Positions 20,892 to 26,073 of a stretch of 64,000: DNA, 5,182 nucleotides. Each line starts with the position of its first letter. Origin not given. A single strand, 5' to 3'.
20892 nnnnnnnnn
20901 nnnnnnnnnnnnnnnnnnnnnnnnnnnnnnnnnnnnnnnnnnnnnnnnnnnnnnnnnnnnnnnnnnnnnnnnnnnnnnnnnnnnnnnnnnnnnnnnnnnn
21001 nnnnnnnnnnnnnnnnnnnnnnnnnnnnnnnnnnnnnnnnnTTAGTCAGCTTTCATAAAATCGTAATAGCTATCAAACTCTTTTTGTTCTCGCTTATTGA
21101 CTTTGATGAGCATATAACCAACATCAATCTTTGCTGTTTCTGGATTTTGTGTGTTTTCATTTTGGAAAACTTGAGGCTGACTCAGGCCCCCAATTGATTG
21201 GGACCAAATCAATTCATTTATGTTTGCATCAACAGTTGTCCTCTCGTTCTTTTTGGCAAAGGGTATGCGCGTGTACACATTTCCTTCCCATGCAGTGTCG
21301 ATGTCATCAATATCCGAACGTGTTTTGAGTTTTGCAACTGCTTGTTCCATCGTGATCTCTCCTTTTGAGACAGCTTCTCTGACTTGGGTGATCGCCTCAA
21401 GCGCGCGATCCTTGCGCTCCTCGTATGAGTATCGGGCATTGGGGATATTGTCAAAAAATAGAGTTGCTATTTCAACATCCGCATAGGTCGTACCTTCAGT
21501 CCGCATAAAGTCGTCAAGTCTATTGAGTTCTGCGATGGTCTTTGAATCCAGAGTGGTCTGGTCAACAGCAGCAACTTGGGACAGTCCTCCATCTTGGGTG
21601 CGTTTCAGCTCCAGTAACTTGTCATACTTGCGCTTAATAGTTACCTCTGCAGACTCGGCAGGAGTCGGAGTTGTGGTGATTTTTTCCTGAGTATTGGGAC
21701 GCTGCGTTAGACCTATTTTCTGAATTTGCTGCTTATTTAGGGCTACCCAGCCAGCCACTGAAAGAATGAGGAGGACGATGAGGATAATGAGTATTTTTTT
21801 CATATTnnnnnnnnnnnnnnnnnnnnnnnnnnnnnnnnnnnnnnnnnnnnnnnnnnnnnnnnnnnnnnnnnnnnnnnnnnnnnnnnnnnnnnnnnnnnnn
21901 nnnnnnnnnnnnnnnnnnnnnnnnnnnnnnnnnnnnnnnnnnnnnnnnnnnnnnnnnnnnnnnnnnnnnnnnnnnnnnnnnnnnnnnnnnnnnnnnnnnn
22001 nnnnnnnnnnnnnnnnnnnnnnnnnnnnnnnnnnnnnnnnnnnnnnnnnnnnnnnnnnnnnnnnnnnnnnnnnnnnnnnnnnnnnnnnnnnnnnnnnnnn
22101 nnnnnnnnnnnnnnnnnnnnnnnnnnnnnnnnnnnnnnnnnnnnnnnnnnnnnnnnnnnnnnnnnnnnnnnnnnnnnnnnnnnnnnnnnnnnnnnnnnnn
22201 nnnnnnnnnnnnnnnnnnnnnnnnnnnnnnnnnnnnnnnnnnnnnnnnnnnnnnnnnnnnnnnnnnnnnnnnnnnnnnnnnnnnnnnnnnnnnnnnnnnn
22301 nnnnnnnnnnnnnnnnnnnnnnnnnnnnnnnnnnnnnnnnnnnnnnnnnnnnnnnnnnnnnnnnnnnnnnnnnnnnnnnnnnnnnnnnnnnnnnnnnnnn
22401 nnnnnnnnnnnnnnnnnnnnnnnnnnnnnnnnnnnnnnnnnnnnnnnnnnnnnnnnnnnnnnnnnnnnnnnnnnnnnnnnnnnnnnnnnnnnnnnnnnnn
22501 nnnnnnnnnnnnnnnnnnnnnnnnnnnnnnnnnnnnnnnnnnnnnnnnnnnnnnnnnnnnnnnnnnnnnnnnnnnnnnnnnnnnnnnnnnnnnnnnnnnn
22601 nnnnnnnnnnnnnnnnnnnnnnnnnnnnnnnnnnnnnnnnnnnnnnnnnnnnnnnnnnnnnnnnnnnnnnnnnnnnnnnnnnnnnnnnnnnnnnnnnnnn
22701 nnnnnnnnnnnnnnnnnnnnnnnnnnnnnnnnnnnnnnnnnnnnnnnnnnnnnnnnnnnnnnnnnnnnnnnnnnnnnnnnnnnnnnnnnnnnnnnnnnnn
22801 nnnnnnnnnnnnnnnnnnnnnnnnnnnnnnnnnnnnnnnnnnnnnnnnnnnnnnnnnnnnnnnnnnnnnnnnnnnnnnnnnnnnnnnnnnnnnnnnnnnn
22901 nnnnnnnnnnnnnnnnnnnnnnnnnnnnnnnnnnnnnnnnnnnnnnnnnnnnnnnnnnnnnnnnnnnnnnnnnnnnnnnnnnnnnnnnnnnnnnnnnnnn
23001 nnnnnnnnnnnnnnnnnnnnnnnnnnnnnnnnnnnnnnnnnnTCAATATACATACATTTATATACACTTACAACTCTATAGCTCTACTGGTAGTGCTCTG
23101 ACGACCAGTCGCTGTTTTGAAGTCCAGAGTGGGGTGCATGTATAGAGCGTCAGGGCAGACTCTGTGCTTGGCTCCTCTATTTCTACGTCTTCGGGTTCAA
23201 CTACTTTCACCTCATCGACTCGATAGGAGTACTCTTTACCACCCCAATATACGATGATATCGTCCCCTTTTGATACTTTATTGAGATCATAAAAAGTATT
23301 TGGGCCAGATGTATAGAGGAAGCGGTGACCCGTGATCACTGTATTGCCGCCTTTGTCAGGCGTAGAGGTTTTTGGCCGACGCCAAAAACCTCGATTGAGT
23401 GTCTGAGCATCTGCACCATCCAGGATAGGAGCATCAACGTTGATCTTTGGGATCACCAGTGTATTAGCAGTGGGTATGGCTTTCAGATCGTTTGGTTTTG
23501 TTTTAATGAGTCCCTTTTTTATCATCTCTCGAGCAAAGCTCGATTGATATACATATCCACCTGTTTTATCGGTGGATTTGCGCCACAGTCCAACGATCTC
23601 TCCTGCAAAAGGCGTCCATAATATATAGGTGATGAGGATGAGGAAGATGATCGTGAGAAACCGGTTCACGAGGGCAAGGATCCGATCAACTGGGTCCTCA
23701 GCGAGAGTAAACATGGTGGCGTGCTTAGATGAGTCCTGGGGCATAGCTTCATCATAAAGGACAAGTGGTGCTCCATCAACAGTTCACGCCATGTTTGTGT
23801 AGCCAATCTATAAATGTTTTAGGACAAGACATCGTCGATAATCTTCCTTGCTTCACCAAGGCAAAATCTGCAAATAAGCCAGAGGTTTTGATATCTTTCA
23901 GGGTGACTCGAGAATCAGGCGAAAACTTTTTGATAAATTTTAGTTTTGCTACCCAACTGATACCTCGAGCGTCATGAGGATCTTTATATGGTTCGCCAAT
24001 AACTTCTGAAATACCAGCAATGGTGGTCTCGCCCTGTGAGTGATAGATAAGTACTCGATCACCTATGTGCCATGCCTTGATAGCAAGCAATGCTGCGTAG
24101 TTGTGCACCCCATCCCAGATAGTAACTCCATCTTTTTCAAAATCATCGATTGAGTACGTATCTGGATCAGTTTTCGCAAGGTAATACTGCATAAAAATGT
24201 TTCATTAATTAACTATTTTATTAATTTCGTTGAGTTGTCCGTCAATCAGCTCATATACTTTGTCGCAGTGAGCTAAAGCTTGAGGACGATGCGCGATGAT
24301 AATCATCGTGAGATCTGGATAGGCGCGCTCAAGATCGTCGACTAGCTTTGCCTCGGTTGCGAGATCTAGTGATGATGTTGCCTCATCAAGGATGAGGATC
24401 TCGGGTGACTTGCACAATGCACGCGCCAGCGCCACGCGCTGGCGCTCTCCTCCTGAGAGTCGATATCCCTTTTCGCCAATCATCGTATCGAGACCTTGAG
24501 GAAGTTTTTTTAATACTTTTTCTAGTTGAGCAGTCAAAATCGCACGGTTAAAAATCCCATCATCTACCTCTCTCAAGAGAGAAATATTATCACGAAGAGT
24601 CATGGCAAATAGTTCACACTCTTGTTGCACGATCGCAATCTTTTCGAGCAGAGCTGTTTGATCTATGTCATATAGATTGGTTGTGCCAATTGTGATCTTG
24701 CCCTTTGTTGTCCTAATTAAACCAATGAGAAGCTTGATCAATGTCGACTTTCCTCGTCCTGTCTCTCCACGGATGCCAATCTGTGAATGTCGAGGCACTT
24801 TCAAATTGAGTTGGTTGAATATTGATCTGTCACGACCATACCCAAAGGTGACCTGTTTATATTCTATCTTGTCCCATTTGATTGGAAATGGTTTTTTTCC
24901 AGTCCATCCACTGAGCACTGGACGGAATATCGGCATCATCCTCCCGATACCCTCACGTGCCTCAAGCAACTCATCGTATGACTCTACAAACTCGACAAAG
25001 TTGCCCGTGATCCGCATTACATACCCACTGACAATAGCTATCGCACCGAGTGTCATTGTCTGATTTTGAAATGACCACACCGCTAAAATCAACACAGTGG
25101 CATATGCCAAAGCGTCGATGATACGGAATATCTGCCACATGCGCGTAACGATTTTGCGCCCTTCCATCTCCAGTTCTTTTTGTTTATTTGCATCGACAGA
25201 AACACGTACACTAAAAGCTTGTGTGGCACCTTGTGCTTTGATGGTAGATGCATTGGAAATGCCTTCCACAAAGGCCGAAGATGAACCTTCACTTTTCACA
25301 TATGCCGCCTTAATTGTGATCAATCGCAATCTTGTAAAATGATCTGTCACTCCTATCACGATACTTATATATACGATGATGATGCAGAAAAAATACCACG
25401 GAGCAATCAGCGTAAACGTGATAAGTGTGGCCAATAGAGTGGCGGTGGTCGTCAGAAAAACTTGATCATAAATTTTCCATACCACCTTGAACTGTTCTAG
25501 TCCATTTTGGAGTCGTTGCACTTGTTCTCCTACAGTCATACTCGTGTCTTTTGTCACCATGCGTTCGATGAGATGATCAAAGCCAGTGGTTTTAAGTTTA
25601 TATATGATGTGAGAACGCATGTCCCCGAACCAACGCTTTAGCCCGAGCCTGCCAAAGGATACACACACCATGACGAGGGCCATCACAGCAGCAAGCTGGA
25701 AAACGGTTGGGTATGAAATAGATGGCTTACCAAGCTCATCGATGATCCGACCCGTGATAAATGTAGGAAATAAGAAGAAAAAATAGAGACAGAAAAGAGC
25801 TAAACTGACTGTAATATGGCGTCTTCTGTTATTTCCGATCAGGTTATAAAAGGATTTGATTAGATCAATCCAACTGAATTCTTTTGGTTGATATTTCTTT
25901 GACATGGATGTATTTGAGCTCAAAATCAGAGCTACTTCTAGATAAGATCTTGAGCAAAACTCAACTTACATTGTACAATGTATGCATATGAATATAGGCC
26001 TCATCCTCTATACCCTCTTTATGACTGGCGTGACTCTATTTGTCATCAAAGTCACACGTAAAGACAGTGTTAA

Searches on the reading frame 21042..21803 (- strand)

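Call 51: search_protein_families(library=pfam, proteins=[window:21042-21803:-], max_evalue=0.001)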
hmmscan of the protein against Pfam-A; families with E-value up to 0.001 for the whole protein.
window:21042-21803:- (253 aa): 1 family
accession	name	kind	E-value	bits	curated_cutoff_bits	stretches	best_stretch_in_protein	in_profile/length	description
PF14138.11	COX16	-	0.00072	20.3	27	0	115-167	16-68/79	Cytochrome c oxidase assembly protein COX16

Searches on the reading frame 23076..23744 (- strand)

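Call 51: search_protein_families(library=pfam, proteins=[window:23076-23744:-], max_evalue=0.001)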
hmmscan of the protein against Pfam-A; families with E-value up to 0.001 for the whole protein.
window:23076-23744:- (222 aa): 1 family
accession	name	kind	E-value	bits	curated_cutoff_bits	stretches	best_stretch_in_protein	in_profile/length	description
PF04203.18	Sortase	-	1.4e-30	106.1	26.6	1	96-219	1-124/125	Sortase domain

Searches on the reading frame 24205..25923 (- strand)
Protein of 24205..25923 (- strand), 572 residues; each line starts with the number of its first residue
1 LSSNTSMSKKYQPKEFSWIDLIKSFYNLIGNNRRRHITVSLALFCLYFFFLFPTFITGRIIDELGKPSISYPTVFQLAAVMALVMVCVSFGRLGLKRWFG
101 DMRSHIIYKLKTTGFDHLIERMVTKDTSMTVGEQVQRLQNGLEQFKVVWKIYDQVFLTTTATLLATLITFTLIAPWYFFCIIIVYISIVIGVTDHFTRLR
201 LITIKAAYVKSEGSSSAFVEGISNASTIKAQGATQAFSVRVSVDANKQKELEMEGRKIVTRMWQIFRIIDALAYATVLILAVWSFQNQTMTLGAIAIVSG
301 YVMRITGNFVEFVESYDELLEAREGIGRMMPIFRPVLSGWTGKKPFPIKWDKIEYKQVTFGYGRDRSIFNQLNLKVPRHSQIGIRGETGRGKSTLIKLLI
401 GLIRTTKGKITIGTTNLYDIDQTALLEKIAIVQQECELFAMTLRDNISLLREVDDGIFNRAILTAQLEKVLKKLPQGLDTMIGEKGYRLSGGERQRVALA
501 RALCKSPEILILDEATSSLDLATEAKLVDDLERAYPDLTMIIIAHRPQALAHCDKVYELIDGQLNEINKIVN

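Call 51: search_protein_families(library=pfam, proteins=[window:24205-25923:-], max_evalue=0.001)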
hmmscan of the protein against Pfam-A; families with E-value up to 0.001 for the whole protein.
window:24205-25923:- (572 aa): 3 families
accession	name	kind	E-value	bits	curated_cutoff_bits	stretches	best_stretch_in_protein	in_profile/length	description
PF00005.33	ABC_tran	-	1.8e-30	106.8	25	1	370-517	2-137/137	ABC transporter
PF00664.28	ABC_membrane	-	1e-06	29.1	28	1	51-303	16-268/274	ABC transporter transmembrane region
PF02463.25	SMC_N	-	1.9e-06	27.9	40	1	211-560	71-212/220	RecF/RecN/SMC N terminal domain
